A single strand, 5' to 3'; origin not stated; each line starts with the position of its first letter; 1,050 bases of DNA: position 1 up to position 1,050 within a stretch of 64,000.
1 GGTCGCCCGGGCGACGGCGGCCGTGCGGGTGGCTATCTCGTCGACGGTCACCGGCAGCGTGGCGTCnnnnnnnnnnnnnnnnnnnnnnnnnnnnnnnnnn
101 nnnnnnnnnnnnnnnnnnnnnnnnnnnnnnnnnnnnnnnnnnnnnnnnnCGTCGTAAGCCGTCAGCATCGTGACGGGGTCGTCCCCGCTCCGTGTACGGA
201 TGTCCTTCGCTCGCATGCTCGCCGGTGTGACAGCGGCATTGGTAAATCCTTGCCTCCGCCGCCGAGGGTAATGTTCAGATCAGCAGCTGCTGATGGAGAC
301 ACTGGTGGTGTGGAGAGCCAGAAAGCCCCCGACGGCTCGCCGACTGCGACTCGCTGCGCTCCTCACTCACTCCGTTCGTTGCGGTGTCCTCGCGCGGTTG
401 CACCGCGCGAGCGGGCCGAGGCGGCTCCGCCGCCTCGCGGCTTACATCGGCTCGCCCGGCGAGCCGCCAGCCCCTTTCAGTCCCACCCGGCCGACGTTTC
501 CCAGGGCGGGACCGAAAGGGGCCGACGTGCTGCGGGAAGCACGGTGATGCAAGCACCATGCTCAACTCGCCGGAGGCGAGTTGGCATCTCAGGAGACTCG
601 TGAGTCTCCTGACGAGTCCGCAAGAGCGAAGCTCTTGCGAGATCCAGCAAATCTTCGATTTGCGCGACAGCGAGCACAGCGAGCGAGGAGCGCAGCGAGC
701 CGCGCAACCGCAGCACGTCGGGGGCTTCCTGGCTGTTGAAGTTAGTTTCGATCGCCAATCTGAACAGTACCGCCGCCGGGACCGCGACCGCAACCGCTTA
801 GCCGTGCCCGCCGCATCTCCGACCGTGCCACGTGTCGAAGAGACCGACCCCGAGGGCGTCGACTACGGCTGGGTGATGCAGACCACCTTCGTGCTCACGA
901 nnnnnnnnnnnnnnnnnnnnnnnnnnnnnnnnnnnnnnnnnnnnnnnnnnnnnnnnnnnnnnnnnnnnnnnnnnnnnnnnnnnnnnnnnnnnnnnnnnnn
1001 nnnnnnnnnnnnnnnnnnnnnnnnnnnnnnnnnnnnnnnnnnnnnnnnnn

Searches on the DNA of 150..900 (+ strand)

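Call 17: search_rna_families(source=window, start=150, end=900, threshold=evalue, max_evalue=10)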
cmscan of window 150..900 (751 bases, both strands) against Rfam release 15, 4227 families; matches with E-value up to 10: 9.
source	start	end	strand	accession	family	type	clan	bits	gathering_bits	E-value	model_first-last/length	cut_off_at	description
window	459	534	-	RF03439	mir-1791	Gene; miRNA;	-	26.6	75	0.0041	1-80/80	no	mir-1791 microRNA precursor family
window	460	533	-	RF03764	mir-647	Gene; miRNA;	-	18.1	93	3.6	1-86/86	no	mir-647 microRNA precursor family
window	462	531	-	RF04168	MIR839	Gene; miRNA;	-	17.9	200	0.54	33-231/267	no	MIR839 microRNA precursor family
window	457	519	+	RF03006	M23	Gene; sRNA;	-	16.6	41.2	2.8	1-53/53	no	M23 RNA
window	824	872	-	RF03780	mir-3389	Gene; miRNA;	-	16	75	6.6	1-69/69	no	mir-3389 microRNA precursor family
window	174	216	-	RF01068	Guanidine-II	Cis-reg; riboswitch;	-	15.5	32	1.6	1-48/48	no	Guanidine-II riboswitch aptamer (mini-ykkC)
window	561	583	+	RF00624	P9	Gene;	-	15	43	2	49-73/74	no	Pseudomonas sRNA P9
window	590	637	+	RF00008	Hammerhead_3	Gene; ribozyme;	CL00010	14.5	48.5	6.5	1-54/54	no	Hammerhead ribozyme (type III)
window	389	411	+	RF01683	P6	Gene; sRNA;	-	11.3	50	1.6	484-507/510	no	Pseudomonas sRNA P6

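Call 22: search_dna_similar(query=window:260-780:+, collection=plasmids, mode=distant, max_rows=40)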
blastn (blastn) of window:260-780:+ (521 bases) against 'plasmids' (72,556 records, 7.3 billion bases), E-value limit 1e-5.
Records with a match: 1; places in all: 1; records where one place covers at least 80% of the query: 0.
Best place of each record, by identity: 80-90% 1.
By first word of the organism name: Haladaptatus 1.
By predicted mobility (MOB-suite, as given by PLSDB): non-mobilizable 1.
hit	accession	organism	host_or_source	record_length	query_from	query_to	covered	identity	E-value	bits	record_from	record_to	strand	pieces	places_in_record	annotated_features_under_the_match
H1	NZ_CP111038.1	Haladaptatus caseinilyticus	cell culture,sediment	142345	43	108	13%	83.6%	1e-8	69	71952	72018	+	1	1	none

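Call 25: get_annotated_region(hit=H1, flank=2500)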
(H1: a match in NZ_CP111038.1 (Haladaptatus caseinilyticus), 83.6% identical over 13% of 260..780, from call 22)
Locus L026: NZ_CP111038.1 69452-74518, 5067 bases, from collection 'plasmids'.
description: Haladaptatus caseinilyticus strain ZJ1 plasmid unnamed2, complete sequence
organism: Haladaptatus caseinilyticus (NCBI taxid 2993314)
taxonomy: Archaea; Euryarchaeota; Halobacteria; Halobacteriales; Haladaptataceae; Haladaptatus; Haladaptatus caseinilyticus
host: -; source: cell culture,sediment; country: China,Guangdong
typing (MOB-suite, as given by PLSDB): non-mobilizable
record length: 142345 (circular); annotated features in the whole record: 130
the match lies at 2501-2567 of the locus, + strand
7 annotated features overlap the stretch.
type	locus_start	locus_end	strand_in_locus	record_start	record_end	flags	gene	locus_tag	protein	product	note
CDS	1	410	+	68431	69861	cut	-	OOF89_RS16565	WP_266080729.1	CehA/McbA family metallohydrolase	-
CDS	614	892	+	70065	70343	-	-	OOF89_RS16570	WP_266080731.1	hypothetical protein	-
CDS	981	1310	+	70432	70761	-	-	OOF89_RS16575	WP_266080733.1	hypothetical protein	-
CDS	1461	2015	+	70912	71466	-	-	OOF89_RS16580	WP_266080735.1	hypothetical protein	-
CDS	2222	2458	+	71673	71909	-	-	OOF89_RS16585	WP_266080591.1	hypothetical protein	-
CDS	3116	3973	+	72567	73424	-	-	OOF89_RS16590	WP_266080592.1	DNA-binding protein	-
CDS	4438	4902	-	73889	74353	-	-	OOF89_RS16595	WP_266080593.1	hypothetical protein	-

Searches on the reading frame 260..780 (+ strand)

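Call 64: search_protein_families(library=pfam, proteins=[L026:3116-3970:+], max_evalue=0.01)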
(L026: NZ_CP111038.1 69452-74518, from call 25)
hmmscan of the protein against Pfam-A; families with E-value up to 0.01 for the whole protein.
L026:3116-3970:+ (285 aa): 2 families
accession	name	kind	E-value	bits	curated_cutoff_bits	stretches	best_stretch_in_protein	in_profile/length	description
PF01336.31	tRNA_anti-codon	-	0.0005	20.4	27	1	202-272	1-72/75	OB-fold nucleic acid binding domain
PF21473.3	Ssb-like_OB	-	0.0026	18.3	24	0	221-275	42-95/97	Single-stranded DNA binding protein Ssb-like, OB fold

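Call 65: search_protein_families(library=ncbifam, proteins=[L026:3116-3970:+], max_evalue=0.01)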
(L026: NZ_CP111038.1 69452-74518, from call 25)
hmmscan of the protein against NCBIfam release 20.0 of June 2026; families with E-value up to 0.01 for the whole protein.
L026:3116-3970:+ (285 aa): 5 families
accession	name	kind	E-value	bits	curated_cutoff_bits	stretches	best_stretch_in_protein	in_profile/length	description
NF005553.0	PRK07217.1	subfamily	1.3e-18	67.4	353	1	186-276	70-159/311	replication factor A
NF005050.0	PRK06461.1-4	equivalog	4.7e-05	23.5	176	1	225-276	47-97/151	single-stranded DNA-binding protein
NF005554.0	PRK07218.1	equivalog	0.00033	19.8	447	1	180-275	167-251/423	Single-stranded DNA binding protein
NF004998.0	PRK06386.1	equivalog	0.00057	19.3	556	1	218-273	36-89/358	replication factor A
NF005051.0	PRK06461.1-5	equivalog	0.0013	18.8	235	1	215-273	35-91/146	single-stranded DNA-binding protein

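Call 91: search_protein_families(library=phrogs, proteins=[L026:3116-3970:+], max_evalue=0.01)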
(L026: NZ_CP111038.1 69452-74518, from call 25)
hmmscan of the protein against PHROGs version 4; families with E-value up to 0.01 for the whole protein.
L026:3116-3970:+ (285 aa): 0 families
